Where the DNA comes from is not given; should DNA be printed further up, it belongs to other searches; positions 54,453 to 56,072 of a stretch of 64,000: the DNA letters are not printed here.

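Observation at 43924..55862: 12-gene minus-strand operon combining IorAB, a second three-subunit OFOR, a LeuA-like lyase/synthase, LeuCD-like dehydratase, CoA-transferase, hydratase and SDR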

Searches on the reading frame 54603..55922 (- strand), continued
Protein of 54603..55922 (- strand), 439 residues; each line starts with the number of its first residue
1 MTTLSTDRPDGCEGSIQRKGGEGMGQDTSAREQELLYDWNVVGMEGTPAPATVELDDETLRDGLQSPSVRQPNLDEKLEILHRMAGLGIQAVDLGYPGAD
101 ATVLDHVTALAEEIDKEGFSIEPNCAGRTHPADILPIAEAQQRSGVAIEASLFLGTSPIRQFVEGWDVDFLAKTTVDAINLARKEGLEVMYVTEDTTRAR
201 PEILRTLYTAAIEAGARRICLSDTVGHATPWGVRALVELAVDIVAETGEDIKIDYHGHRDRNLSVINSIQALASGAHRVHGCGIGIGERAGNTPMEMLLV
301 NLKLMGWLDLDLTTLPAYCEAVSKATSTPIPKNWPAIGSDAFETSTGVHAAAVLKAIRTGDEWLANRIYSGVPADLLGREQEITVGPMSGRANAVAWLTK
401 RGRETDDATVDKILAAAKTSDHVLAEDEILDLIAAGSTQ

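Call 39: search_protein_families(library=pfam, proteins=[L024:860-1834:+, L024:1831-2880:+, L024:3020-4597:+, L024:4644-5453:+, L024:5458-6645:+, L024:8635-9945:+, L024:17322-18542:+, L024:18546-19607:+, L024:19490-20668:+, L024:20653-21192:+], max_evalue=0.00001)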
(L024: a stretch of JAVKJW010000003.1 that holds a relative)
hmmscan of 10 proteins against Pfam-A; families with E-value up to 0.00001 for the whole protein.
L024:860-1834:+ (324 aa): 1 family
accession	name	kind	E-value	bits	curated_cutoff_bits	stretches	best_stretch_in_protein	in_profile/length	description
PF02653.21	BPD_transp_2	-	1.6e-29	103.3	26.8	1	44-301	2-256/269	Branched-chain amino acid transport system / permease component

L024:1831-2880:+ (349 aa): 1 family
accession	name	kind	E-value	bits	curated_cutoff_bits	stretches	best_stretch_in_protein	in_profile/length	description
PF02653.21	BPD_transp_2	-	3.2e-21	76.1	26.8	1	33-298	2-266/269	Branched-chain amino acid transport system / permease component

L024:3020-4597:+ (525 aa): 2 families
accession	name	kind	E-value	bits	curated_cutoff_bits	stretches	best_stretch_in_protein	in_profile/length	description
PF00501.34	AMP-binding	-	6.3e-89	298.9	29.9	1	22-376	2-384/384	AMP-binding enzyme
PF13193.12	AMP-binding_C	-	1.6e-19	71.1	24.5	1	426-499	1-76/76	AMP-binding enzyme C-terminal domain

L024:4644-5453:+ (269 aa): 2 families
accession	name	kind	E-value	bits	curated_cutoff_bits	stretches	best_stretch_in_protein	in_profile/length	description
PF00378.25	ECH_1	-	5.2e-50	170.6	27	1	16-268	3-250/251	Enoyl-CoA hydratase/isomerase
PF16113.10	ECH_2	-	6.1e-32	111.9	27.2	1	20-197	2-177/335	Enoyl-CoA hydratase/isomerase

L024:5458-6645:+ (395 aa): 4 families
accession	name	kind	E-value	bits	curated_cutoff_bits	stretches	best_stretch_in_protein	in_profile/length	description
PF00441.29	Acyl-CoA_dh_1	-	1e-48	165.8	22.4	1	235-385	1-150/150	Acyl-CoA dehydrogenase, C-terminal domain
PF02770.24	Acyl-CoA_dh_M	-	6.8e-22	77.9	33.3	1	132-222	1-96/97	Acyl-CoA dehydrogenase, middle domain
PF08028.16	Acyl-CoA_dh_2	-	2.8e-19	70.2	22.7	1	251-373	2-133/134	Acyl-CoA dehydrogenase, C-terminal domain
PF02771.21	Acyl-CoA_dh_N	-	7.2e-14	52.6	22.9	1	24-128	15-113/113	Acyl-CoA dehydrogenase, N-terminal domain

L024:8635-9945:+ (436 aa): 2 families
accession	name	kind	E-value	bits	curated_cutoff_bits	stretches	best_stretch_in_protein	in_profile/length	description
PF14535.12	AMP-binding_C_2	-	4.4e-31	107.4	25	1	340-434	1-96/96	AMP-binding enzyme C-terminal domain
PF00501.34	AMP-binding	-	1.7e-19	70.3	29.9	1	97-290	170-374/384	AMP-binding enzyme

L024:17322-18542:+ (406 aa): 3 families
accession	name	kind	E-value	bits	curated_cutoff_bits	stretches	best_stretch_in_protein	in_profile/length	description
PF13458.12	Peripla_BP_6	-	7.7e-43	147.9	31.7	1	31-393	1-339/343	Periplasmic binding protein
PF01094.35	ANF_receptor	-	4e-10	39.7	25.4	1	60-235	11-182/353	Receptor family ligand binding region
PF13433.12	Peripla_BP_5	-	4.1e-07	29.9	27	1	33-121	2-85/363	Periplasmic binding protein domain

L024:18546-19607:+ (353 aa): 1 family
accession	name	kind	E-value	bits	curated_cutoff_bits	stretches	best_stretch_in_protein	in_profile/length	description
PF02653.21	BPD_transp_2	-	1.6e-34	119.7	26.8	1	62-337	2-269/269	Branched-chain amino acid transport system / permease component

L024:19490-20668:+ (392 aa): 1 family
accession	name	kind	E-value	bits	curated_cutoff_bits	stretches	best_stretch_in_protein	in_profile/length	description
PF02653.21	BPD_transp_2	-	3.6e-33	115.3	26.8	1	83-372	3-269/269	Branched-chain amino acid transport system / permease component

L024:20653-21192:+ (180 aa): 1 family
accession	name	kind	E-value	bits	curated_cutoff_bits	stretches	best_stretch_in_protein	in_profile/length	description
PF00005.33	ABC_tran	-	3.3e-26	93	25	1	26-180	2-131/137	ABC transporter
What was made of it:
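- The Thermofontivivens locus L024 has an acyl-CoA dehydrogenase and a crotonase beside LeuC, with PaaK-LeuA-IorAB-OFOR (call 39).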

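Call 41: search_protein_families(library=pfam, proteins=[L066:7343-8194:+, L066:8222-9325:+, L066:9322-9978:+, L066:12443-13819:+, L062:8022-9626:+, L062:11278-12165:-, L062:12575-13960:-, L039:8039-9358:+, L039:9374-9907:+, L039:4484-5722:+], max_evalue=0.00001)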
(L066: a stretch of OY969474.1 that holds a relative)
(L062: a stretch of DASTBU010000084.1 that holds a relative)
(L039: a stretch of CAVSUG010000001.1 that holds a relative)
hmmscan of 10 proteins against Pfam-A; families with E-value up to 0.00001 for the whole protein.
L066:7343-8194:+ (283 aa): 1 family
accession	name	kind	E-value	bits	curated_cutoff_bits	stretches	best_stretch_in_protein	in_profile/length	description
PF09844.14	DUF2071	-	3.5e-12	46.9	27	1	32-224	5-186/212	Uncharacterized conserved protein (COG2071)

L066:8222-9325:+ (367 aa): 1 family
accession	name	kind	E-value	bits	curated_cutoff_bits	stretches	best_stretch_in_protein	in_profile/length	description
PF00180.25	Iso_dh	-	1.6e-98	330.6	27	1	15-354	2-347/348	Isocitrate/isopropylmalate dehydrogenase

L066:9322-9978:+ (218 aa): 1 family
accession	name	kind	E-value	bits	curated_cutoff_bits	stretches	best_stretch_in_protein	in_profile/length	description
PF13505.12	OMP_b-brl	-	1.5e-09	38.7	28.7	1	9-216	4-175/175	Outer membrane protein beta-barrel domain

L066:12443-13819:+ (458 aa): 2 families
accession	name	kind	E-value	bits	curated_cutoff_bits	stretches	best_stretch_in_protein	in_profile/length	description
PF00589.27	Phage_integrase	-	9.1e-49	166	27.1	1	273-445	1-171/172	Phage integrase family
PF02899.23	Phage_int_SAM_1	-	5.3e-20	71.9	22.3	1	170-246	1-77/83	Phage integrase, N-terminal SAM-like domain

L062:8022-9626:+ (534 aa): 6 families
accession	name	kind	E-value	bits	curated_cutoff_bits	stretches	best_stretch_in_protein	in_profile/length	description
PF07228.17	SpoIIE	-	1.7e-46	159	25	1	344-532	1-191/192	Stage II sporulation protein E (SpoIIE)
PF00498.31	FHA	-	1.3e-18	67.6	20.7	1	25-87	2-67/67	FHA domain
PF13185.12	GAF_2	-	1.5e-12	48.3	28.6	1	135-282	4-136/136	GAF domain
PF16697.10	Yop-YscD_cpl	-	1e-11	45.3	33.2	1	16-89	11-86/94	Inner membrane component of T3SS, cytoplasmic domain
PF01590.32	GAF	-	2.6e-11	44.6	22.4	1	135-281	2-133/133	GAF domain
PF13492.12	GAF_3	-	3.6e-07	31.1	27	1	135-283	2-129/129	GAF domain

L062:11278-12165:- (295 aa): 1 family
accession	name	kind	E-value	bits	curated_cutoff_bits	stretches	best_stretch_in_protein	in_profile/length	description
PF04389.22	Peptidase_M28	-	3.5e-35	121.9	21.3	1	86-285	1-192/193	Peptidase family M28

L062:12575-13960:- (461 aa): 1 family
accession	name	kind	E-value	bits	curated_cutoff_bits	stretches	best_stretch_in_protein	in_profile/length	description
PF00285.26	Citrate_synt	-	5.8e-136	453.7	27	1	82-443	2-357/357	Citrate synthase, C-terminal domain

L039:8039-9358:+ (439 aa): 2 families
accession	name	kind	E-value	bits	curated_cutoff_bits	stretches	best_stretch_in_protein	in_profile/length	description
PF13692.12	Glyco_trans_1_4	-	1.8e-12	48.2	27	1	281-386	42-142/142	Glycosyl transferases group 1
PF00534.26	Glycos_transf_1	-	2.4e-11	43.9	26.4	1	257-399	40-171/172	Glycosyl transferases group 1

L039:9374-9907:+ (177 aa): 0 families

L039:4484-5722:+ (412 aa): 2 families
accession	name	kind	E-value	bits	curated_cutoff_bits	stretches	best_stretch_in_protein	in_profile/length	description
PF00926.24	DHBP_synthase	-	2.4e-89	298.3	26.4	1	8-198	2-191/191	3,4-dihydroxy-2-butanone 4-phosphate synthase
PF00925.25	GTP_cyclohydro2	-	2.9e-66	222.6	23.3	1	213-380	6-165/165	GTP cyclohydrolase II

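Call 44: search_protein_families(library=pfam, alignment_id=A2, max_evalue=0.00001)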
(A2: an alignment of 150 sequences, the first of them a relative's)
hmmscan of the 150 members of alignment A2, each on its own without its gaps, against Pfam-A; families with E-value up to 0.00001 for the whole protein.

A. member 1, L025:7010-8584:+ (524 aa): 2 families
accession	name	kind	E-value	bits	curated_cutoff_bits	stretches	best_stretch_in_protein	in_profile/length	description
PF09822.16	ABC_transp_aux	-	6.4e-33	114.7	34.7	1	210-466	1-287/288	ABC-type uncharacterized transport system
PF23357.1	DUF7088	-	3.4e-12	46.9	27.8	1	102-181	3-91/105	Domain of unknown function (DUF7088)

B. families by the number of members that match (of 150 scanned): 89 families (the first 25 are shown)
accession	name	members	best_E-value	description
PF00589.27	Phage_integrase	14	1e-50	Phage integrase family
PF02899.23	Phage_int_SAM_1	13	4.4e-22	Phage integrase, N-terminal SAM-like domain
PF00498.31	FHA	13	1.3e-18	FHA domain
PF16697.10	Yop-YscD_cpl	13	8.5e-14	Inner membrane component of T3SS, cytoplasmic domain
PF01590.32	GAF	13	2.3e-11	GAF domain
PF07228.17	SpoIIE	12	6.2e-50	Stage II sporulation protein E (SpoIIE)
PF04389.22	Peptidase_M28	11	3.9e-41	Peptidase family M28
PF00378.25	ECH_1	10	3.7e-73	Enoyl-CoA hydratase/isomerase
PF16113.10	ECH_2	10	3e-44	Enoyl-CoA hydratase/isomerase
PF00285.26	Citrate_synt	9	2.6e-140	Citrate synthase, C-terminal domain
PF01464.25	SLT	9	2.2e-32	Transglycosylase SLT domain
PF13185.12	GAF_2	8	1.2e-12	GAF domain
PF02737.24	3HCDH_N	7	5.1e-67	3-hydroxyacyl-CoA dehydrogenase, NAD binding domain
PF00725.27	3HCDH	7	5.9e-37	3-hydroxyacyl-CoA dehydrogenase, C-terminal domain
PF00180.25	Iso_dh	5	1.6e-98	Isocitrate/isopropylmalate dehydrogenase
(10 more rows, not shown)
